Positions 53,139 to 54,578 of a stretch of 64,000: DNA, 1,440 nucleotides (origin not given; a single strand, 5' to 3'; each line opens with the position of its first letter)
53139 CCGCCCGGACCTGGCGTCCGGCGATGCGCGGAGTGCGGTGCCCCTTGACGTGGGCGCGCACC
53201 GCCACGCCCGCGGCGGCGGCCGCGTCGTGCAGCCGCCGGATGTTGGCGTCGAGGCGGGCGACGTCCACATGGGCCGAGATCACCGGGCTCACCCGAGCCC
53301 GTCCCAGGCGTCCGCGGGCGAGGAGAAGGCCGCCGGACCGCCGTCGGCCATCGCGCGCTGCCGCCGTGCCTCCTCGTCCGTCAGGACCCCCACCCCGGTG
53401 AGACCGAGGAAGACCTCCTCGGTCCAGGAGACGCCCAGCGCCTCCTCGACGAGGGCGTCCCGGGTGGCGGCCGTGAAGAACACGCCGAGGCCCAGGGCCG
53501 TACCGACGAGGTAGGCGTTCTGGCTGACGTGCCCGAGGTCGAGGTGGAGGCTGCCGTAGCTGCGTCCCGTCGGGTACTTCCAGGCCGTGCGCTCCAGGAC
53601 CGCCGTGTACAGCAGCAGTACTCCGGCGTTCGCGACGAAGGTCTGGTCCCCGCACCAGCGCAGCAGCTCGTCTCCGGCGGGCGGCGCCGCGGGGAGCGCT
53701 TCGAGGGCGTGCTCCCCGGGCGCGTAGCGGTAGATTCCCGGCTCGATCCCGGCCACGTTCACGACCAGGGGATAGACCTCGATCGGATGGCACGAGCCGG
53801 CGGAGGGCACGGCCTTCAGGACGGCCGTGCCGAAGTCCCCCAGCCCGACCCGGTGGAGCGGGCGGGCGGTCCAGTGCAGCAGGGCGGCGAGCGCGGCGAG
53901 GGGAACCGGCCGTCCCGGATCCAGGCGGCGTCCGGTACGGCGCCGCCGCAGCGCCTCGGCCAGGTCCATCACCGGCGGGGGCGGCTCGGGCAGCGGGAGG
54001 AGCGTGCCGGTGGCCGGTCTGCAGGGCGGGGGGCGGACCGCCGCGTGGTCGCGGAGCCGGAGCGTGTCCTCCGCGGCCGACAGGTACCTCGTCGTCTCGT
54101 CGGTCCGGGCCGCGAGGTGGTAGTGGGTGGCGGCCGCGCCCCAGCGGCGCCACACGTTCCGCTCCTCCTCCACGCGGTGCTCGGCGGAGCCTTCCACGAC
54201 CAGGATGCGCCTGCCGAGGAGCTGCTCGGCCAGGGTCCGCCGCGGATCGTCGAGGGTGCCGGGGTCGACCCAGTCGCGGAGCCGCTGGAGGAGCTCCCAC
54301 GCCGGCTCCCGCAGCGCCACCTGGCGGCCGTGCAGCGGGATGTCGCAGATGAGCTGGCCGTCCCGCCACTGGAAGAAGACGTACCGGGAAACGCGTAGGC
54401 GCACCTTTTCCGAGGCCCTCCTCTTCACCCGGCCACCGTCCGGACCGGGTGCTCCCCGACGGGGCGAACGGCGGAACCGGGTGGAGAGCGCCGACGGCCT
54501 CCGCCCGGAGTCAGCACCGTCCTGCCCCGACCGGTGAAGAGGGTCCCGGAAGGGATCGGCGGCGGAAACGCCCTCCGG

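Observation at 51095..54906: Possible RiPP-like cluster: SD-driven 35-aa sORF - SagB-type dehydrogenase - alanine-racemase-fold PLP enzyme - MFS exporter, no YcaO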

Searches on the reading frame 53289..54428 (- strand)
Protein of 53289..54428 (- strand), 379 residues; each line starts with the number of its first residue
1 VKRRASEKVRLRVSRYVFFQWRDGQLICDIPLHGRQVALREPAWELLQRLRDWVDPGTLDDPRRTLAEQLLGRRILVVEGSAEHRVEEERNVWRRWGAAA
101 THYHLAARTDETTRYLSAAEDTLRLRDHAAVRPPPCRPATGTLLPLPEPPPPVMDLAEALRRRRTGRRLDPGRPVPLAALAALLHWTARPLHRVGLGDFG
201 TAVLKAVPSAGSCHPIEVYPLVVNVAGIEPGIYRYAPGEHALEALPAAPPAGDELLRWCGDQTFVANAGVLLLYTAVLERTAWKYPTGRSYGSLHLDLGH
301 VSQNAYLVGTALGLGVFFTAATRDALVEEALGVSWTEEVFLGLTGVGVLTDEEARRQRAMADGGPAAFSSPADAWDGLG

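Call 4: search_protein_families(library=pfam, proteins=[window:53289-54428:-], max_evalue=0.01)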
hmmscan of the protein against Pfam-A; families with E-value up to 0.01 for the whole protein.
window:53289-54428:- (379 aa): 1 family
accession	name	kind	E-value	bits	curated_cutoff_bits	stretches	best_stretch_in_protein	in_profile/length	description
PF00881.29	Nitroreductase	-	5e-18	66.3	23.5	1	160-347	1-166/167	Nitroreductase family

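Call 5: search_protein_families(library=ncbifam, proteins=[window:53289-54428:-], max_evalue=0.01)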
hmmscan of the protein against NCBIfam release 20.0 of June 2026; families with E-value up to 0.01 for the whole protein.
window:53289-54428:- (379 aa): 2 families
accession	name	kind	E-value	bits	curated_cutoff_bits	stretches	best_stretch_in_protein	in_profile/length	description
TIGR04511.1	SagB_rel_DH_2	exception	1.6e-50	172.2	240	1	38-350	47-370/380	putative peptide maturation dehydrogenase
TIGR03605.1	antibiot_sagB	domain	4.6e-33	114.1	78.4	1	178-347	3-172/173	SagB family peptide dehydrogenase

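Call 6: find_homologous_proteins(query=window:53289-54428:-)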
Query window:53289-54428:- (379 aa): 61 proteins with E <= 0.001 among 8000 candidates.
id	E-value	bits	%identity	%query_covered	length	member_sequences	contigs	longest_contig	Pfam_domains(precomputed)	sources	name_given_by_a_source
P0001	7.7e-145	501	100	60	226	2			PF00881.30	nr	nr:SagB family peptide dehydrogenase [Planomonospora venezuelensis]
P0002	8.3e-136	471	60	98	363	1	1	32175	PF00881.30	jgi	jgi:SagB-type dehydrogenase family enzyme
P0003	2.0e-122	427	57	98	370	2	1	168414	PF00881.30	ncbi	ncbi:SagB family peptide dehydrogenase [Streptomyces daliensis]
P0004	3.1e-121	423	54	98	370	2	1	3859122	PF00881.30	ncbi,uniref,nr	ncbi:SagB/ThcOx family dehydrogenase [Streptomyces sp. NBC_01142]|uniref:SagB family peptide dehydro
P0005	3.8e-120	419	55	98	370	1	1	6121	PF00881.30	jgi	jgi:SagB-type dehydrogenase family enzyme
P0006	7.0e-119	415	53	98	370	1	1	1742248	PF00881.30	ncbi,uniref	ncbi:SagB family peptide dehydrogenase [Streptomyces sp. 21So2-11]|uniref:SagB family peptide dehydr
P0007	3.2e-116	406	53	97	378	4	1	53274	PF00881.30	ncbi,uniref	ncbi:SagB/ThcOx family dehydrogenase [Streptomyces sp. SAS_270]|uniref:SagB/ThcOx family dehydrogena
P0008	1.1e-115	405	53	97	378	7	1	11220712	PF00881.30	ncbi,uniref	ncbi:SagB/ThcOx family dehydrogenase [Streptomyces sp. R35]|uniref:SagB/ThcOx family dehydrogenase n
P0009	1.9e-115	404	52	98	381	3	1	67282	PF00881.30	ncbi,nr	ncbi:SagB/ThcOx family dehydrogenase [Sphaerimonospora thailandensis]|nr:SagB/ThcOx family dehydroge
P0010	4.0e-115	403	54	98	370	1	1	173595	PF00881.30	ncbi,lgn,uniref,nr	ncbi:SagB family peptide dehydrogenase [Streptomyces apocyni]|uniref:SagB family peptide dehydrogena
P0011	1.8e-112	394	54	97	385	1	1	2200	PF00881.30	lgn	-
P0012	4.4e-111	390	54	98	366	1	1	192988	PF00881.30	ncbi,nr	ncbi:SagB family peptide dehydrogenase [Streptosporangiaceae bacterium NEAU-GS5]|nr:SagB family pept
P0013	1.8e-110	388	53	97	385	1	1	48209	PF00881.30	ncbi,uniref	ncbi:SagB/ThcOx family dehydrogenase [Streptacidiphilus cavernicola]|uniref:SagB/ThcOx family dehydr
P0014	3.1e-110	387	53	98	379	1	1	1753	PF00881.30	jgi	jgi:SagB-type dehydrogenase family enzyme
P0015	9.8e-110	385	62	54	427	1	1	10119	PF00881.30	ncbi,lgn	-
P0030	1.3e-100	355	47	98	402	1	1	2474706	PF00881.30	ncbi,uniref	ncbi:SagB/ThcOx family dehydrogenase [Streptomyces sp. NPDC088923]|uniref:SagB/ThcOx family dehydrog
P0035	9.4e-98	346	51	93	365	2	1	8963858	PF00881.30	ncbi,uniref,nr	ncbi:SagB family peptide dehydrogenase [Kitasatospora sp. MMS16-BH015]|uniref:SagB family peptide de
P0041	3.2e-93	331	48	93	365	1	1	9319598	PF00881.30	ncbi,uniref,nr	ncbi:SagB/ThcOx family dehydrogenase [Streptomyces camelliae]|uniref:SagB/ThcOx family dehydrogenase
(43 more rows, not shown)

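Call 8: find_related_loci(query=window:53289-54428:-, collection=genome_contigs, flank=6000)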
Query window:53289-54428:- (379 aa) in genome_contigs; peptide patterns used: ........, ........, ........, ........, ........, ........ (x = any residue, [..] = any of these).
27 stretches matched a pattern, but none encodes a relative of the query by tblastn (E <= 1e-3).

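Call 10: find_related_loci(query=A1, collection=genome_contigs, flank=6000)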
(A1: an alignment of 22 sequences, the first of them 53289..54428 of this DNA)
Query A1 (379 aa) in genome_contigs; peptide patterns used: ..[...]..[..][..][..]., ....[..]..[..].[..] (x = any residue, [..] = any of these).
92 stretches matched a pattern; 36 encode a relative of the query (tblastn E <= 1e-3); 35 distinct loci.
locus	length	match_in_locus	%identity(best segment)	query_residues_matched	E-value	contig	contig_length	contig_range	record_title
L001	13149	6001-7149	52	4-379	6e-117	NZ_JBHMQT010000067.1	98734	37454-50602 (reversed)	Sphaerimonospora cavernae strain TBRC 1851 GCM70008128_66, whole genome shotgun sequence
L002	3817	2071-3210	53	4-377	3e-118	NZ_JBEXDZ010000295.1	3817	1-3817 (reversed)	Streptomyces sp. NPDC005485 NPDC005485_23_G8.ctg-0295, whole genome shotgun sequence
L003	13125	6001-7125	53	4-379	1e-115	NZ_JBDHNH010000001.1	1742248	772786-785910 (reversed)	Streptomyces sp. 21So2-11 scaffold1, whole genome shotgun sequence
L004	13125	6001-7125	53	9-377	4e-117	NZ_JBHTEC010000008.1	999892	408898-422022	Streptomyces lutosisoli strain CGMCC 4.7198 contig_4, whole genome shotgun sequence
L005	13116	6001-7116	53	6-378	4e-113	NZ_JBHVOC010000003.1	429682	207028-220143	Streptomyces sp. BK79 3, whole genome shotgun sequence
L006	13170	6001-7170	52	2-377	8e-113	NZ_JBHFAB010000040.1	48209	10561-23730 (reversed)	Streptacidiphilus sp. N8-3 contig40, whole genome shotgun sequence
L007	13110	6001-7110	54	9-379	2e-117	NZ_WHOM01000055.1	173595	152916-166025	Streptomyces apocyni strain TRM 66233 495, whole genome shotgun sequence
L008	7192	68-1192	53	4-379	2e-112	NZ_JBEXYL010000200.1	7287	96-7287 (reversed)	Streptomyces sp. NPDC005728 NPDC005728_291_G12.ctg-0200, whole genome shotgun sequence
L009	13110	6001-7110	53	9-379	2e-110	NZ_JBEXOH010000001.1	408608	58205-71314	Streptomyces sp. NPDC006645 NPDC006645_295_E8.ctg-0001, whole genome shotgun sequence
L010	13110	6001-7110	54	9-379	1e-108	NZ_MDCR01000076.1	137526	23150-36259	Streptomyces niveus strain NRRL 2466 Streptomyces_niveus_NRRL_2466_contig_76, whole genome shotgun sequence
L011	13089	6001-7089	53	9-379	3e-106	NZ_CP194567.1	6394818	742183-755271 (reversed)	Micromonospora sp. KLBMP9576 chromosome, complete genome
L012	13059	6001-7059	54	19-379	9e-105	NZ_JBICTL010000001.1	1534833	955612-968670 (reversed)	Micromonospora sp. NPDC049051 NPDC049051_134_B3.ctg-0001, whole genome shotgun sequence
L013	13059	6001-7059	53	19-379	1e-104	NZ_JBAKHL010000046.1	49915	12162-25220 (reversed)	Micromonospora sp. CPCC 205546 Scaffold41_1, whole genome shotgun sequence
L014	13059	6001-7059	52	19-379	1e-104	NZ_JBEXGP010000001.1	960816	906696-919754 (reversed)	Micromonospora sp. NPDC005298 NPDC005298_289_A2.ctg-0001, whole genome shotgun sequence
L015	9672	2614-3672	52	19-379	2e-104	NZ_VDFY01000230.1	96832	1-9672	Micromonospora orduensis strain S2509 NODE_6_length_96832_cov_12.3583_ID_11, whole genome shotgun sequence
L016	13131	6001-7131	52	10-377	8e-104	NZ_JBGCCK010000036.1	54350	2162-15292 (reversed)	Streptacidiphilus sp. MAP12-20 Ga0532214_36, whole genome shotgun sequence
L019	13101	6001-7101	54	8-379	8e-103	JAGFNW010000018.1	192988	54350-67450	Streptosporangiaceae bacterium NEAU-GS5 Scaffold18, whole genome shotgun sequence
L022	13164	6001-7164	50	3-379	1e-100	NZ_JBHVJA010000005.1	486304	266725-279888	Streptomyces sp. NPDC057697 NPDC057697_T23_D12.ctg-0005, whole genome shotgun sequence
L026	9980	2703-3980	62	9-378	3e-72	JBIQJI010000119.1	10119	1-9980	MAG: Actinomycetales bacterium isolate mag.104f NODE_7513_length_10119, whole genome shotgun sequence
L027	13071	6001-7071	38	9-350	5e-55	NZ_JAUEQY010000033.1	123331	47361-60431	Actinomadura sp. DC4 NODE_33_length_123331_cov_66.926382, whole genome shotgun sequence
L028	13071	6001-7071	38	9-347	4e-55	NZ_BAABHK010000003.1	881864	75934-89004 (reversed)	Actinoallomurus vinaceus strain JCM 17939 sequence03, whole genome shotgun sequence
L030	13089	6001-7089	53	9-379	3e-110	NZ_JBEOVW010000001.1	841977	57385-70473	Micromonospora sp. NPDC002717 NPDC002717_13_B4.ctg-0001, whole genome shotgun sequence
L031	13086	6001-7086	38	3-349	1e-47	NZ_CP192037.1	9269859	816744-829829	Actinosynnema sp. CS-041913 chromosome, complete genome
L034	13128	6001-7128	50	9-379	1e-99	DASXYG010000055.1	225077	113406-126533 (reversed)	MAG TPA_asm: Streptosporangiaceae bacterium isolate SMAG_U4818 k141_4490443, whole genome shotgun sequence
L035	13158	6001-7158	48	2-377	1e-92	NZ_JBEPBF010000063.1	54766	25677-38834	Streptomyces sp. NPDC001093 NPDC001093_23_G12.ctg-0063, whole genome shotgun sequence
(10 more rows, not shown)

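Call 16: find_encoding_contigs(protein=P0010, flank=10000, max_places=2)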
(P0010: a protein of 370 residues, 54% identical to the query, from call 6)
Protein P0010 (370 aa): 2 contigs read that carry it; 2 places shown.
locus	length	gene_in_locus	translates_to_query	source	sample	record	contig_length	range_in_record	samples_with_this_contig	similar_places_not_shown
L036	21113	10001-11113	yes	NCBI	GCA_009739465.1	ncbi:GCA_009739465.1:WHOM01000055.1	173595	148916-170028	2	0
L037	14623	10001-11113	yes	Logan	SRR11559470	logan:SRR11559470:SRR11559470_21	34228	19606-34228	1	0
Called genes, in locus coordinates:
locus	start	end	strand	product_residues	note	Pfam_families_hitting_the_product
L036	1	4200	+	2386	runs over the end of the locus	PF00668:Condensation, PF00501:AMP-binding, PF13193:AMP-binding_C, PF00550:PP-binding, PF00668:Condensation, PF00501:AMP-binding, PF13193:AMP-binding_C, PF00550:PP-binding, +3 more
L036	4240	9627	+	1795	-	PF00501:AMP-binding, PF00550:PP-binding (weak), PF00668:Condensation, PF00501:AMP-binding, PF00550:PP-binding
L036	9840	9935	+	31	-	-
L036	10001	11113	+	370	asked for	PF00881:Nitroreductase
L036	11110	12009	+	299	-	PF01168:Ala_racemase_N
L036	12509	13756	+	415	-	PF05977:MFS_3, PF07690:MFS_1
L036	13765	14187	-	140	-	PF13840:ACT_7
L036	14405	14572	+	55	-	PF18276:TcA_TcB_BD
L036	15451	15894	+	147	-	-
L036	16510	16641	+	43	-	-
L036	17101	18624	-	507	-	PF00171:Aldedh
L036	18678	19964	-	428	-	PF26965:MimR_N, PF01590:GAF, PF27103:YTH3_C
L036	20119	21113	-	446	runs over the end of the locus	PF12802:MarR_2 (weak), PF00480:ROK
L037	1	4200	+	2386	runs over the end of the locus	PF00668:Condensation, PF00501:AMP-binding, PF13193:AMP-binding_C, PF00550:PP-binding, PF00668:Condensation, PF00501:AMP-binding, PF13193:AMP-binding_C, PF00550:PP-binding, +3 more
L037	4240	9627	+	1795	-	PF00501:AMP-binding, PF00550:PP-binding (weak), PF00668:Condensation, PF00501:AMP-binding, PF00550:PP-binding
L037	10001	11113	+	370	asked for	PF00881:Nitroreductase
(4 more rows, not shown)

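Call 17: find_encoding_contigs(protein=P0009, flank=10000, max_places=2)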
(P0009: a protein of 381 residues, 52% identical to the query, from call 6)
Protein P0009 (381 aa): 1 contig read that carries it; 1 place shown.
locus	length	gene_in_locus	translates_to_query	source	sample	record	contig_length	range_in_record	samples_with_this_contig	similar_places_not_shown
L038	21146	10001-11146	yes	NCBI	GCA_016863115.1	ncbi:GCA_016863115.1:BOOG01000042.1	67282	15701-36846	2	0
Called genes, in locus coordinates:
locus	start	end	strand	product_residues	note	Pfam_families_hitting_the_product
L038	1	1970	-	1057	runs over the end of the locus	PF00873:ACR_tran, PF00403:HMA (faint), PF03176:MMPL, PF02355:SecD_SecF_C (faint), PF03176:MMPL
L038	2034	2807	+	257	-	PF23441:SDR, PF00106:adh_short, PF08659:KR, PF13561:adh_short_C2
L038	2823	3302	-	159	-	PF01243:PNPOx_N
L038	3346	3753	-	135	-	PF00293:NUDIX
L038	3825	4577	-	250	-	PF00561:Abhydrolase_1, PF12146:Hydrolase_4, PF12697:Abhydrolase_6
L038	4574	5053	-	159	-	PF01810:LysE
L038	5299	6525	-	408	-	-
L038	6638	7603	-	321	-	PF08279:HTH_11, PF12840:HTH_20 (weak), PF13280:WYL, PF25583:WCX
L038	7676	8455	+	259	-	PF00392:GntR (weak), PF08220:HTH_DeoR, PF08279:HTH_11 (weak), PF25213:HVO_A0261_N (faint), PF00455:DeoRC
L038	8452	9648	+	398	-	PF07690:MFS_1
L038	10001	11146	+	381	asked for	PF00881:Nitroreductase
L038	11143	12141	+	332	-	PF01168:Ala_racemase_N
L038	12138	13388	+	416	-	PF05977:MFS_3, PF07690:MFS_1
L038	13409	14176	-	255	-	PF01925:TauE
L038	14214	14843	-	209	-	PF02293:AmiS_UreI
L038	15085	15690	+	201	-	PF13489:Methyltransf_23, PF13847:Methyltransf_31 (weak), PF08241:Methyltransf_11, PF08242:Methyltransf_12, PF13649:Methyltransf_25, PF01739:CheR (weak)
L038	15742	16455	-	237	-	-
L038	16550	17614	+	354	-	PF20030:bpMoxR, PF07726:AAA_3, PF07728:AAA_5, PF17863:AAA_lid_2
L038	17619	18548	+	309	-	PF01882:DUF58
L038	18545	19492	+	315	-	PF07584:BatA, PF00092:VWA, PF13519:VWA_2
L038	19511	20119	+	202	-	PF05175:MTS, PF13489:Methyltransf_23 (weak), PF13847:Methyltransf_31 (weak), PF08241:Methyltransf_11 (weak), PF13649:Methyltransf_25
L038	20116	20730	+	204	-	PF00588:SpoU_methylase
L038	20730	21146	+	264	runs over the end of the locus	PF03009:GDPD, PF13653:GDPD_2 (weak)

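Call 18: find_encoding_contigs(protein=P0008, flank=10000, max_places=2)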
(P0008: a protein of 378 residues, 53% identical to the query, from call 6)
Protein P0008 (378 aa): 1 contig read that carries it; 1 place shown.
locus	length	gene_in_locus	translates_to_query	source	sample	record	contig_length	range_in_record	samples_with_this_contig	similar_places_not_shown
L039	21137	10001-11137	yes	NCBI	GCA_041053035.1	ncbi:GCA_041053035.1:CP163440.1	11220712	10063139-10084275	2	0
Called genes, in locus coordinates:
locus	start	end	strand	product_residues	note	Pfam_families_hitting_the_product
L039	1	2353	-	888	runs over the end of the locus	PF17203:sCache_3_2, PF13492:GAF_3 (faint), PF01590:GAF, PF13185:GAF_2, PF07228:SpoIIE, PF13581:HATPase_c_2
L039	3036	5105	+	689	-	PF00989:PAS, PF08447:PAS_3, PF08448:PAS_4, PF13426:PAS_9, PF08448:PAS_4, PF01590:GAF, PF13185:GAF_2, PF07228:SpoIIE, +3 more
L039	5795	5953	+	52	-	-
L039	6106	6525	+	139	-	PF02261:Asp_decarbox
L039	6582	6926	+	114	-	PF00583:Acetyltransf_1 (faint), PF14542:Acetyltransf_CG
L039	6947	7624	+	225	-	PF01177:Asp_Glu_race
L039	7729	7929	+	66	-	-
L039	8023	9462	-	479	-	PF03446:NAD_binding_2, PF00393:6PGD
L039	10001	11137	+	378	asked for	PF00881:Nitroreductase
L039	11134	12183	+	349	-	PF01168:Ala_racemase_N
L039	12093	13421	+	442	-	PF05977:MFS_3, PF07690:MFS_1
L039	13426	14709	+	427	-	PF01053:Cys_Met_Meta_PP, PF00155:Aminotran_1_2 (weak)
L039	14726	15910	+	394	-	PF02566:OsmC (weak)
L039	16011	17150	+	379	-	PF06737:Transglycosylas, PF01476:LysM (weak), PF01551:Peptidase_M23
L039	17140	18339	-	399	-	PF05653:Mg_trans_NIPA (weak)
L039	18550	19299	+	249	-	PF11575:FhuF_C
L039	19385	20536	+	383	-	PF13439:Glyco_transf_4, PF13579:Glyco_trans_4_4, PF20706:GT4-conflict, PF00534:Glycos_transf_1, PF13692:Glyco_trans_1_4, PF13524:Glyco_trans_1_2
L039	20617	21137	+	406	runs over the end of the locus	PF00483:NTP_transferase, PF24894:Hexapep_GlmU, PF25084:LbH_EIF2B (weak)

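Call 19: search_solved_structures(query=A1, max_evalue=0.01, show_alignments=2)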
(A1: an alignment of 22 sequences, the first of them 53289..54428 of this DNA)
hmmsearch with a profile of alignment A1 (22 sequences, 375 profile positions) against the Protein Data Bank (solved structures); distinct sequences matched with E-value up to 0.01: 13.
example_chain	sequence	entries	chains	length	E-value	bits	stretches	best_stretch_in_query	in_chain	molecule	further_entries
3eo7_A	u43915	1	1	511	1.5e-37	132.6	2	148-343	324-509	Putative Nitroreductase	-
8pz5_A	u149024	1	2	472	2.8e-26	95.5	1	136-347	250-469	SagB-type dehydrogenase domain protein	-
5lq4_B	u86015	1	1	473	2.8e-26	95.5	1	136-347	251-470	CyaGox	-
5lq4_A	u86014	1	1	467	7.7e-26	94.1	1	136-337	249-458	CyaGox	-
7ly5_B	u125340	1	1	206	7.5e-12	48.1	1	148-340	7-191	BmdC, oxidase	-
7ly4_A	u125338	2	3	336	1.3e-11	47.3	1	147-340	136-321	BmdC, Oxidase | BmdC, NRPS oxidase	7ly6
7ly7_B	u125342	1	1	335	1.3e-11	47.3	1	147-340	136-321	BmdC, Oxidase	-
6gos_C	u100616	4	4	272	1.3e-11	47.3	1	200-342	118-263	Microcin B17-processing protein McbC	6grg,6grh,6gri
3hj9_A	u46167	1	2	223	2e-09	40.1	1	128-330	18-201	Oxidoreductase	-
3hoi_A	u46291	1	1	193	3.2e-08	36.1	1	137-327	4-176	FMN-dependent nitroreductase BF3017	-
8cqs_A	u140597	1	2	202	8.1e-08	34.8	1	136-329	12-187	Nitroreductase-like protein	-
5uu6_A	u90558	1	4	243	0.00016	23.9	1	245-346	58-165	NADPH-flavin oxidoreductase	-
1bkj_A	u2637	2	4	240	0.00044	22.5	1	243-346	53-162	NADPH-FLAVIN OXIDOREDUCTASE | FLAVIN REDUCTASE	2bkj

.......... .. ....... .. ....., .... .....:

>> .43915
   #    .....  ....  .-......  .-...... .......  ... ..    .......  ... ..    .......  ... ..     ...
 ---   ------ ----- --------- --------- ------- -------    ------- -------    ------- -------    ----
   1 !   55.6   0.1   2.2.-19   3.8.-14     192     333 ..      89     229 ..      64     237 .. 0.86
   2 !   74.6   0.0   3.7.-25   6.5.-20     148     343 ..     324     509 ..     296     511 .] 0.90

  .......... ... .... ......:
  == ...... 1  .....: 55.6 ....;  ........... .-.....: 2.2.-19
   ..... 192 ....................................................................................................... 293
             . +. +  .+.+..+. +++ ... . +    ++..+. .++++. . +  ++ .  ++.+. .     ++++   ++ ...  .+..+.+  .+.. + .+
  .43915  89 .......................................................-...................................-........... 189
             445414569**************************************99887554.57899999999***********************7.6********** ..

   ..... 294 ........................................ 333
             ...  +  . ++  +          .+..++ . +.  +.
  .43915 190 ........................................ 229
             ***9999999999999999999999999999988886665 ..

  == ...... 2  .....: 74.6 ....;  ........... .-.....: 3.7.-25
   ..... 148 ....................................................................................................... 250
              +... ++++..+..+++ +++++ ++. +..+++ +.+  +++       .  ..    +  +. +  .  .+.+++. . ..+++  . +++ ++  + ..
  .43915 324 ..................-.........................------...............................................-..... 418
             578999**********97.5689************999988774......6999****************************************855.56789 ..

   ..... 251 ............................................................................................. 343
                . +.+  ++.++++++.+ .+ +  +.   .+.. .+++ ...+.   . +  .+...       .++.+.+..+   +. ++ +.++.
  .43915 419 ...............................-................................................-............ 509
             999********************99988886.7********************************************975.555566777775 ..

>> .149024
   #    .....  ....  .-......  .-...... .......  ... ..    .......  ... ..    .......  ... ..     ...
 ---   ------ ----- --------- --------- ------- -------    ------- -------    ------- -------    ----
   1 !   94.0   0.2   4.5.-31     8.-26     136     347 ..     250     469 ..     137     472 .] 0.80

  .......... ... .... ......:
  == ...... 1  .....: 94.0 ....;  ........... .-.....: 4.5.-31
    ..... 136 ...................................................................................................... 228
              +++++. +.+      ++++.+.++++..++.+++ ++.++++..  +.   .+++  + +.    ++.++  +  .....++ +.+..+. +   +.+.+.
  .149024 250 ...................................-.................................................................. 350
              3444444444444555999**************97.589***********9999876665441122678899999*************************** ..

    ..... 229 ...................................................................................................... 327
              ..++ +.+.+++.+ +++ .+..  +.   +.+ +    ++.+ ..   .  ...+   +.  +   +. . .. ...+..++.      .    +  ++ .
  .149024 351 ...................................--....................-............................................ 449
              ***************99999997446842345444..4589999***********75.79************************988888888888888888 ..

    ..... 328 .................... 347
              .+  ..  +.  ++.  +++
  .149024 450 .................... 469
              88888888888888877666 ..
